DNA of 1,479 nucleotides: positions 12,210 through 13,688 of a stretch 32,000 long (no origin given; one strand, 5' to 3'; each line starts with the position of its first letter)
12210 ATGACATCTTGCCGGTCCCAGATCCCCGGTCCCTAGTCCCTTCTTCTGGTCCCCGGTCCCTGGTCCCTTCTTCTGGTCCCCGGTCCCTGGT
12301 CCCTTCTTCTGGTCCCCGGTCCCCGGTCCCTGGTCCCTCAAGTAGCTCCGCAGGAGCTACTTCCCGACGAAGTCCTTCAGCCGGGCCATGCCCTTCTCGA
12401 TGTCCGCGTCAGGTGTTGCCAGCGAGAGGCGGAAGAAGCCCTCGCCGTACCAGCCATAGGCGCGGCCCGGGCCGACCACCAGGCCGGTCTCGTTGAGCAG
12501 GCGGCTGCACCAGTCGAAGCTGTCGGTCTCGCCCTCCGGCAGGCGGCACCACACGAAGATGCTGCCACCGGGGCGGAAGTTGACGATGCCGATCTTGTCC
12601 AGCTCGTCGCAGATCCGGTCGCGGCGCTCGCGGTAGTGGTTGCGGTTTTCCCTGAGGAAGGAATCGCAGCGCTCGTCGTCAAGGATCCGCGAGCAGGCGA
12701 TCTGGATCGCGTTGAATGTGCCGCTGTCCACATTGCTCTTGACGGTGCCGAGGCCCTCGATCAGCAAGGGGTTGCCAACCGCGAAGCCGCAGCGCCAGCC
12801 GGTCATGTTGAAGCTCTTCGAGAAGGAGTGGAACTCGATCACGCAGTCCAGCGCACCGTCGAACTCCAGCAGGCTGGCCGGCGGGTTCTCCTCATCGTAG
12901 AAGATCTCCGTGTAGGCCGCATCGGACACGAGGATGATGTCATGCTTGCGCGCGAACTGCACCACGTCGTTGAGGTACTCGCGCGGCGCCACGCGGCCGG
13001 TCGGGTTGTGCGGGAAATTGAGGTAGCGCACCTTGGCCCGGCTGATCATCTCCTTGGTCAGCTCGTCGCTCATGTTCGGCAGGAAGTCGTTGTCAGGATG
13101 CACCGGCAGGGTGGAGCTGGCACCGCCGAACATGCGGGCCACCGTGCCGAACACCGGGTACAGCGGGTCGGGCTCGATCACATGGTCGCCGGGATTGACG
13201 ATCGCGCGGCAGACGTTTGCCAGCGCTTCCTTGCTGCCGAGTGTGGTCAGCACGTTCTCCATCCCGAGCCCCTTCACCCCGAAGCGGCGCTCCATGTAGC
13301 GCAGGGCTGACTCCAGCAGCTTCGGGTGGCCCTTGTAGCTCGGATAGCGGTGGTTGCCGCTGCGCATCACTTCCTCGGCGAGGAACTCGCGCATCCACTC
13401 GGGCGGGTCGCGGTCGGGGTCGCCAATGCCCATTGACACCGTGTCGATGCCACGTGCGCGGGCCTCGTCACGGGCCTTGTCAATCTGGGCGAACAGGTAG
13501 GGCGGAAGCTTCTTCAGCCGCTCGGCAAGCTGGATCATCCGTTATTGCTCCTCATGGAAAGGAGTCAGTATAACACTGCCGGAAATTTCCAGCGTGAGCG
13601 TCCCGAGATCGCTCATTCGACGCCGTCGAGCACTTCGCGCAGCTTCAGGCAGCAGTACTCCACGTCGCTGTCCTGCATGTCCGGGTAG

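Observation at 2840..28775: One architecture, three sequence families: period-7 inverted arrays with the G-rich strand always reading inward, shared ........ tips and G-quadruplex-type G-runs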

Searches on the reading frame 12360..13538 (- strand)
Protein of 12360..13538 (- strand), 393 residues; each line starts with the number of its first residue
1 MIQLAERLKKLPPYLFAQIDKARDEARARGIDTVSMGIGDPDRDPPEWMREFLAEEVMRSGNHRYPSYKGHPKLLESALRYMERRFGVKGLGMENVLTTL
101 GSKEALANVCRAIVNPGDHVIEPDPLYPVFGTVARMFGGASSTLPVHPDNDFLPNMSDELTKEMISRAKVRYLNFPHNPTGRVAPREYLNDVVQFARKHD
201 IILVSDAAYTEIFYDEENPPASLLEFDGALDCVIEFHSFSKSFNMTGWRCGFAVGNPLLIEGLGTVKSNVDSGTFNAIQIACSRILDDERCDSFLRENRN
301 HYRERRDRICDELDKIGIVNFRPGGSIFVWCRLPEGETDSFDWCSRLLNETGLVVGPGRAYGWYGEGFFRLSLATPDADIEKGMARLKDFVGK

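Call 12: search_protein_families(library=pfam, proteins=[window:12360-13538:-])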
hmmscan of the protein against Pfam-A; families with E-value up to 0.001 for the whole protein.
window:12360-13538:- (393 aa): 1 family
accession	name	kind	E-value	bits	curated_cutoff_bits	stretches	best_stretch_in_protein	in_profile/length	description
PF00155.27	Aminotran_1_2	-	5.7e-58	197.3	19.7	1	33-387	3-361/361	Aminotransferase class I and II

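Call 13: search_protein_families(library=ncbifam, proteins=[window:12360-13538:-])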
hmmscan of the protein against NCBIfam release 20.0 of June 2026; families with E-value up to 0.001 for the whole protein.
window:12360-13538:- (393 aa): 73 families (the best 25 are shown)
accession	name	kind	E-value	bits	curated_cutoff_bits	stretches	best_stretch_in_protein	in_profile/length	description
NF006756.0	PRK09276.1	subfamily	1e-130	436.2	507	1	2-389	2-384/387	LL-diaminopimelate aminotransferase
TIGR03540.1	DapC_direct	equivalog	4.2e-127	424.2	593.25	1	3-389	1-382/383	LL-diaminopimelate aminotransferase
NF006604.0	PRK09148.1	equivalog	1.1e-98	330.9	648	1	6-391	6-389/406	LL-diaminopimelate aminotransferase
NF004611.0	PRK05942.1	equivalog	2.2e-93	313.3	628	1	2-389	6-388/394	aspartate aminotransferase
NF005815.0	PRK07681.1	equivalog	2.7e-88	296.7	545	1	1-389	2-384/399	LL-diaminopimelate aminotransferase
NF004937.0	PRK06290.1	equivalog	4.8e-85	285.7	585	1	14-339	25-346/410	LL-diaminopimelate aminotransferase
NF005977.0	PRK08068.1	subfamily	1.5e-83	281.3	494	1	2-389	3-385/391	transaminase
NF006033.0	PRK08175.1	equivalog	7.3e-82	275.5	647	1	6-389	11-392/407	alanine transaminase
NF005613.0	PRK07366.1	equivalog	1.3e-81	274.7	486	1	2-391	1-388/391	LL-diaminopimelate aminotransferase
NF006387.0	PRK08636.1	equivalog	1.9e-76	257.7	675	1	6-391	8-398/403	LL-diaminopimelate aminotransferase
NF041364.1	GntC_guanitoxin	equivalog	3.7e-71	239.9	415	1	35-390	2-356/356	guanitoxin biosynthesis PLP-dependent (S)-gamma-hydroxy-L-arginine cyclodehydratase GntC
NF041091.1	asp_aminotase_Arch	equivalog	1e-63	215.5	550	1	9-391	5-375/376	aspartate aminotransferase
TIGR03537.1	DapC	equivalog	1.4e-62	211.7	453.6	1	36-379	5-339/350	succinyldiaminopimelate transaminase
NF004770.0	PRK06108.1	subfamily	7e-62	209.5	422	1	32-392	37-393/396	pyridoxal phosphate-dependent aminotransferase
NF005855.0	PRK07777.1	equivalog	3.9e-56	191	553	1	6-361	8-355/391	pyridoxal phosphate-dependent aminotransferase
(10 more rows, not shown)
